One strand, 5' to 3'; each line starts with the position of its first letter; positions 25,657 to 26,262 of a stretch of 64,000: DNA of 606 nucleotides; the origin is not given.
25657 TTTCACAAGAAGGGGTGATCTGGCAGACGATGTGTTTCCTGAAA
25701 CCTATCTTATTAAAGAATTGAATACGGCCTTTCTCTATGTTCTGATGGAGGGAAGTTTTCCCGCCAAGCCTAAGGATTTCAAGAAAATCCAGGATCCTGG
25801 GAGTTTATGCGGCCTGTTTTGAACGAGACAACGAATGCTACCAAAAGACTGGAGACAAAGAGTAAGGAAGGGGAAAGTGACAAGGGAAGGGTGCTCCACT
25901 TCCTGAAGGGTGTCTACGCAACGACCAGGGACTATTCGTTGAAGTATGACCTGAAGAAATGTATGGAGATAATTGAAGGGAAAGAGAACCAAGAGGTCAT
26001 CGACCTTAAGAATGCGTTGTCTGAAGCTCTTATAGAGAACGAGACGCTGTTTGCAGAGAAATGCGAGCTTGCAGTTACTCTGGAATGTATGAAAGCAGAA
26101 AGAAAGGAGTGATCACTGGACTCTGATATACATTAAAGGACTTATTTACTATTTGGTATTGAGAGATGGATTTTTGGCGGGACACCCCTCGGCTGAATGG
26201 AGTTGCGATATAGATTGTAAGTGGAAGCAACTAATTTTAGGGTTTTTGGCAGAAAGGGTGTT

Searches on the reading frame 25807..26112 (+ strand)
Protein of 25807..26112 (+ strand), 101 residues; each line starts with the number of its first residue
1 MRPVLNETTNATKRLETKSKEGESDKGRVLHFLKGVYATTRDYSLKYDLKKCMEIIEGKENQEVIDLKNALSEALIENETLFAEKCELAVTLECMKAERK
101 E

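Call 65: search_protein_families(library=pfam, proteins=[window:25807-26112:+], max_evalue=0.001)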
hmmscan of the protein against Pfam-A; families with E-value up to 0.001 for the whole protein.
window:25807-26112:+ (101 aa): 1 family
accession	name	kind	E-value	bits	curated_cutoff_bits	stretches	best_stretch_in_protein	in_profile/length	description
PF17031.10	DUF5101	-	1.6e-37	128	27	1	1-97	1-98/99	Domain of unknown function (DUF5101)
